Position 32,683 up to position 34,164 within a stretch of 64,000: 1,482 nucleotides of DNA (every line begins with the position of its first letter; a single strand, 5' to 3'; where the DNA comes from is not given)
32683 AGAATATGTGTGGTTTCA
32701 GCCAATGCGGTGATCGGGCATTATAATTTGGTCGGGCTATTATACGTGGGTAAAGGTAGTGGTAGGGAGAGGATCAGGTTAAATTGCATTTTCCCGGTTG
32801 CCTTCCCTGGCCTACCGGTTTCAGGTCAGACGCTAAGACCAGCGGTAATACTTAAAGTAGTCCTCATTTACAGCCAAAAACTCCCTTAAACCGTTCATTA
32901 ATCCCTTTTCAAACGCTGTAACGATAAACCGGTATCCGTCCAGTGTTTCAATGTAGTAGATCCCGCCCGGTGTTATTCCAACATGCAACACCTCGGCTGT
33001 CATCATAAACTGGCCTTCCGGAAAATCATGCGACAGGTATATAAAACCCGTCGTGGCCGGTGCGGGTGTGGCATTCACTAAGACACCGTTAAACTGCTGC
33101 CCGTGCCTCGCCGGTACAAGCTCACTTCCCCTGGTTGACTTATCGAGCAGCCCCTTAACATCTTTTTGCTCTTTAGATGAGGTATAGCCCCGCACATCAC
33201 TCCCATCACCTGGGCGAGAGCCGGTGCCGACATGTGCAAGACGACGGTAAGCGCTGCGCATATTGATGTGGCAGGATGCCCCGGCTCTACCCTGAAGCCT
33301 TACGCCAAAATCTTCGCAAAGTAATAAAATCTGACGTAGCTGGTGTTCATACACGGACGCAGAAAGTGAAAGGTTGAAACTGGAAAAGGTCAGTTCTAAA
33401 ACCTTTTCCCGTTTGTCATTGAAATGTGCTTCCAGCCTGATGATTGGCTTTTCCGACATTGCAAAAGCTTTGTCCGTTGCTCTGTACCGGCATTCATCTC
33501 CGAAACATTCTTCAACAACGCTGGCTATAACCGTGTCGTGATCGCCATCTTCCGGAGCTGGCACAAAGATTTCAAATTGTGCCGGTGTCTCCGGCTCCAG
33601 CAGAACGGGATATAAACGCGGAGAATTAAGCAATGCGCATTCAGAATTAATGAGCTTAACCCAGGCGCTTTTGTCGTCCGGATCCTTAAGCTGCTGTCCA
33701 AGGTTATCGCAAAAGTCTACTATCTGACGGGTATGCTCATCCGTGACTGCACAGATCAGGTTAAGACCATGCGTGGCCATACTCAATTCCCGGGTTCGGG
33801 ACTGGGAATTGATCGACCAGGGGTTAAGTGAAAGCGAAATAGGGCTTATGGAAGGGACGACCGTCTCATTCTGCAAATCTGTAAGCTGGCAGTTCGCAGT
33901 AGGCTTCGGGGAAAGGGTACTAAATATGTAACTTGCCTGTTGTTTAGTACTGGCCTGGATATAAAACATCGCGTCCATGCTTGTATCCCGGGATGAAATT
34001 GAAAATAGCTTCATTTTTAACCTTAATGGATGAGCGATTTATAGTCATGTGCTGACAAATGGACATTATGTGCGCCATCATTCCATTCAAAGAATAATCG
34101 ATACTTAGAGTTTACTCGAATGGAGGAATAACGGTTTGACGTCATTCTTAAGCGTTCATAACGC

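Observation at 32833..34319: HigB-like toxin gene followed by a 393-aa protein instead of a small HTH antitoxin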

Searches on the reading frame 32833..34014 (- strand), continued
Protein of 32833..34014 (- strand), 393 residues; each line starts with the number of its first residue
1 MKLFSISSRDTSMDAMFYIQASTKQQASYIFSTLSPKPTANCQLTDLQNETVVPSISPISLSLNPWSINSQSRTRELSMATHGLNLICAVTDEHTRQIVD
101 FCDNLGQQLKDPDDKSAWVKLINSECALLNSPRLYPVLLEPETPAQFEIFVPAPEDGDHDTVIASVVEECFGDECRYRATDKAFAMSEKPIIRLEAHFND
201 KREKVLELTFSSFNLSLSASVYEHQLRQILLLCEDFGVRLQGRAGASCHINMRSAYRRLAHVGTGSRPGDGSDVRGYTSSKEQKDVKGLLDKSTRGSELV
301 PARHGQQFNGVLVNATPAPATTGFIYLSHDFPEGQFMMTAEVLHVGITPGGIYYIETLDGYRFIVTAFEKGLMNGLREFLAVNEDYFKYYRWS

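Call 62: find_encoding_contigs(protein=P0013, flank=4000, max_places=1)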
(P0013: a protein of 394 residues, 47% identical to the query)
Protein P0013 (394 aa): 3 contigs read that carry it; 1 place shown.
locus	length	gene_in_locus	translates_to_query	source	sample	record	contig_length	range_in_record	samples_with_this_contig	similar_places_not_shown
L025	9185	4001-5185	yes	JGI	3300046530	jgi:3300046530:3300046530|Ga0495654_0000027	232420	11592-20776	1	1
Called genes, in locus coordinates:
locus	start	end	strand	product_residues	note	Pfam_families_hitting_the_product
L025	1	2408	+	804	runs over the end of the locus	PF13752:DUF4165, PF19077:Big_13 (faint), PF12245:Big_3_2, PF07495:Y_Y_Y (faint), PF13750:Big_3_3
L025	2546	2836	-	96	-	-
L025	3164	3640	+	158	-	PF00684:DnaJ_CXXCXGXG (faint)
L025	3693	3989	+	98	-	PF05015:HigB-like_toxin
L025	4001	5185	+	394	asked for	-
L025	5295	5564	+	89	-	PF08681:TacA1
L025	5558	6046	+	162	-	PF13508:Acetyltransf_7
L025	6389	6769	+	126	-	-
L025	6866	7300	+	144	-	-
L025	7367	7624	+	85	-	-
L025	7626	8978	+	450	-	PF14338:Mrr_N, PF01555:N6_N4_Mtase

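Call 63: find_encoding_contigs(protein=P0012, flank=4000, max_places=1)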
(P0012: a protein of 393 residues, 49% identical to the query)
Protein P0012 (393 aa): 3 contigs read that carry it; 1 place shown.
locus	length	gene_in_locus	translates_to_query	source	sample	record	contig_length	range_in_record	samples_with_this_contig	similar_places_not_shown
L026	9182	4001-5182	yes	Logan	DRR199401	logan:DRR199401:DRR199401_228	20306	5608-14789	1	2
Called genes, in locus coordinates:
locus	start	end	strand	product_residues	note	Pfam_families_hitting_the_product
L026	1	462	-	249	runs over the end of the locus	PF02384:N6_Mtase (faint), PF05175:MTS, PF13649:Methyltransf_25 (weak)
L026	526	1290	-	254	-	-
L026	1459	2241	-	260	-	-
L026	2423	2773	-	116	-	-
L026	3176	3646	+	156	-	-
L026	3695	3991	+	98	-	PF05015:HigB-like_toxin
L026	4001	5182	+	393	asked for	-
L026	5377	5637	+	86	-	-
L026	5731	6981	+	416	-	PF14338:Mrr_N (weak), PF01555:N6_N4_Mtase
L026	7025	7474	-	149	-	-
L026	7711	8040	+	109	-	-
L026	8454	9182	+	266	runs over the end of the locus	-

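Call 74: search_protein_families(proteins=[P0031, P0033, P0034, P0036, P0037, P0039, P0048, P0050, P0054, P0056], library=phrogs, max_evalue=0.01)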
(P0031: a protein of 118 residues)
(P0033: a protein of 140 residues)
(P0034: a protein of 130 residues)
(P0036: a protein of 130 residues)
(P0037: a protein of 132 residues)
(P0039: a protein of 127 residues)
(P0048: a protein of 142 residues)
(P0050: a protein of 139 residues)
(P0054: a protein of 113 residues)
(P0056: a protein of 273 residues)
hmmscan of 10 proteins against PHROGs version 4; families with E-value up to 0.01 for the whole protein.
P0031 (118 aa): 0 families

P0033 (140 aa): 3 families
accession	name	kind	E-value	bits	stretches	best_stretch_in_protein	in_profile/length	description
phrog_11960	-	unknown function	3.9e-05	24.5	1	50-100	16-67/76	-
phrog_2063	-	unknown function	7.4e-05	23.8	1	28-98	37-110/112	-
phrog_8840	-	unknown function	0.0011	19.6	1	22-99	43-123/151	-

P0034 (130 aa): 0 families

P0036 (130 aa): 0 families

P0037 (132 aa): 3 families
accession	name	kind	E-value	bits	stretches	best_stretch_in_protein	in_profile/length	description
phrog_8840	-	unknown function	1.1e-06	29.2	1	3-93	36-123/151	-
phrog_11960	-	unknown function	1.6e-06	29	1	43-94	15-67/76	-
phrog_2063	-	unknown function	1.8e-05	25.7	1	30-92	46-110/112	-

P0039 (127 aa): 1 family
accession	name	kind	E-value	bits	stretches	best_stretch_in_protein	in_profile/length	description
phrog_11960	-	unknown function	0.00094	20.1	1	44-95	16-69/76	-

P0048 (142 aa): 1 family
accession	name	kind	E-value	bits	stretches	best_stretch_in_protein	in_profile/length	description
phrog_11960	-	unknown function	0.00013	22.8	1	53-100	17-65/76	-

P0050 (139 aa): 2 families
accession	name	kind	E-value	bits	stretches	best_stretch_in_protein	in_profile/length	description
phrog_11960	-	unknown function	0.00033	21.5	1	41-96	16-73/76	-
phrog_2063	-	unknown function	0.00034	21.6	1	26-88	48-110/112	-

P0054 (113 aa): 3 families
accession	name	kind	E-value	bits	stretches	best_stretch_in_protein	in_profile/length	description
phrog_8840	-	unknown function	3.9e-05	24.3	1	8-89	51-135/151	-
phrog_2063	-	unknown function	0.00064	20.7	1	3-76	34-110/112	-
phrog_11960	-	unknown function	0.00081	20.3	1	31-76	19-65/76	-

P0056 (273 aa): 0 families

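Call 75: find_encoding_contigs(protein=P0050, flank=5000, max_places=3)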
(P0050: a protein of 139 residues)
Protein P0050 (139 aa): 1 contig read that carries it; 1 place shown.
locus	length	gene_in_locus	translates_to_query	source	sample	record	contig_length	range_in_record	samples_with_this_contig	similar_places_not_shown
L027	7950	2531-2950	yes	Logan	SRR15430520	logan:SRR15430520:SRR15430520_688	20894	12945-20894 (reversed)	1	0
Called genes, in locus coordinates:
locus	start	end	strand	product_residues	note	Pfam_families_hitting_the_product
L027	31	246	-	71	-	-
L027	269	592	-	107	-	-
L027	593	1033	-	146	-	-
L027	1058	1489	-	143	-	-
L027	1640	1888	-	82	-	PF00550:PP-binding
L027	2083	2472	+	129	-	-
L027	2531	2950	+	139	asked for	-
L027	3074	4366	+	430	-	-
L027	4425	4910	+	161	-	PF05265:DUF723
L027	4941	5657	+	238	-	-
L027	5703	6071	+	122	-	-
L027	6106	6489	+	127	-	PF20432:Xre-like-HTH (faint), PF09722:Xre_MbcA_ParS_C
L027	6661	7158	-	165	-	-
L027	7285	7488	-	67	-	-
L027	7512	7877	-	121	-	-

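Call 76: find_encoding_contigs(protein=P0016, flank=5000, max_places=2)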
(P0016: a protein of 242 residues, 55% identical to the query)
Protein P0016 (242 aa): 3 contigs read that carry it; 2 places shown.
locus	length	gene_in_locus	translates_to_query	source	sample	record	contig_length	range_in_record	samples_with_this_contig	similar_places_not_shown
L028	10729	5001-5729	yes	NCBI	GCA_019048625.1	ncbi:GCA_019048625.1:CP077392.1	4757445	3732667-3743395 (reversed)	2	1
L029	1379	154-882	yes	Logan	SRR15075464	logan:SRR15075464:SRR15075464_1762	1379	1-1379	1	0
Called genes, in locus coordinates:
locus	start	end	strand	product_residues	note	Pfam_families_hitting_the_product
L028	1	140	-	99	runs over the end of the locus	-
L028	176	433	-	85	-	-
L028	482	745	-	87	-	-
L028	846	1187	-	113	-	-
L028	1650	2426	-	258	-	-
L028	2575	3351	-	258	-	-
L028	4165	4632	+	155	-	-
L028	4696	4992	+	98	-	PF05015:HigB-like_toxin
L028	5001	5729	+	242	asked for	-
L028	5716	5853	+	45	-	-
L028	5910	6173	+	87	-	-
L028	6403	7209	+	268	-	-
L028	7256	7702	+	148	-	-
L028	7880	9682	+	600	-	-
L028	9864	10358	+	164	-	-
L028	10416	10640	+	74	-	-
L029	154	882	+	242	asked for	-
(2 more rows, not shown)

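Call 107: fold_search(model_id=the predicted structure, library=viral)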
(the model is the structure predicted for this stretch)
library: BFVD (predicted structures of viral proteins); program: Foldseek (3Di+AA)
matches with E <= 10: 636; with E <= 0.001: 0
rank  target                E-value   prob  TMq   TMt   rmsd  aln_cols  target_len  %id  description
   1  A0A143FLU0            2.4e-02  0.20  0.11  0.12  23.2       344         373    7  (no name in the UniProt tables at hand)
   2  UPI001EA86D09         7.7e-02  0.15  0.16  0.17  18.2       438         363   10  (no name look-up for this kind of identifier)
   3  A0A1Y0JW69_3          1.1e-01  0.25  0.10  0.04  16.0       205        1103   12  (no name in the UniProt tables at hand)
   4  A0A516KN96            1.4e-01  0.14  0.10  0.21  19.0       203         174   13  (no name in the UniProt tables at hand)
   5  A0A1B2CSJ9            1.5e-01  0.12  0.13  0.14  20.3       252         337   10  PlxyGVORF95 protein [Plutella xylostella granulovirus]
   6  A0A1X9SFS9            1.6e-01  0.08  0.11  0.14  23.5       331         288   10  Uncharacterized protein [Bacillus phage Flapjack]
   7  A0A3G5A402            2.2e-01  0.09  0.13  0.11  19.6       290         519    8  DNA mismatch repair ATPase (Fragment) [Harvfovirus sp.]
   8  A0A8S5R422            2.5e-01  0.11  0.11  0.06  18.9       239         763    8  DNA polymerase [Siphoviridae sp. ctu8P6]
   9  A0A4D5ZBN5            2.6e-01  0.89  0.14  0.47   6.2        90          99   16  (no name in the UniProt tables at hand)
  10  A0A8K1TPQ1            2.6e-01  0.08  0.09  0.06  30.3       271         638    9  RdRp catalytic domain-containing protein [Alfalfa-associated picorna-like virus 1]
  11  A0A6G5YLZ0            2.7e-01  0.07  0.10  0.16  17.9       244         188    7  (no name in the UniProt tables at hand)
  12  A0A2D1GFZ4            2.9e-01  0.21  0.09  0.30  14.4       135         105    9  Uncharacterized protein [Gordonia phage Lozinak]
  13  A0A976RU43            3.1e-01  0.14  0.11  0.25  21.1       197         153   10  (no name in the UniProt tables at hand)
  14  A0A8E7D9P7            3.1e-01  0.06  0.10  0.12  20.6       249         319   10  DNA polymerase B-like protein [Enterococcus phage vB_EfaS_785CS]
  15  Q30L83                3.2e-01  0.20  0.08  0.08  16.8       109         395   10  Gp62 [Listeria phage P100]
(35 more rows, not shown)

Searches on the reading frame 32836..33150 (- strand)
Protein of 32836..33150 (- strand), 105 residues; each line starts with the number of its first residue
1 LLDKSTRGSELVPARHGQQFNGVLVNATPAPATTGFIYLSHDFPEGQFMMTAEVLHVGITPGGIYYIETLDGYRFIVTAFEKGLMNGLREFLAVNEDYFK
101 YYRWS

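Call 72: profile_search(alignment_id=A2)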
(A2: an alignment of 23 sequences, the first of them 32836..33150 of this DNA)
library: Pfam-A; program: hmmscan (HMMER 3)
A. the first sequence (105 residues): domains with independent E <= 10: 1; with E <= 0.001: 0
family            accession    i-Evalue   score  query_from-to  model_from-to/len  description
Surp              PF01805.25       0.69    10.4      74-104        17-48/53  Surp module
B. every sequence of the alignment scanned on its own (23 sequences): families by number of members that match
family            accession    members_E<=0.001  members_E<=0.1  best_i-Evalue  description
(no member matches any Pfam family at E <= 0.1)
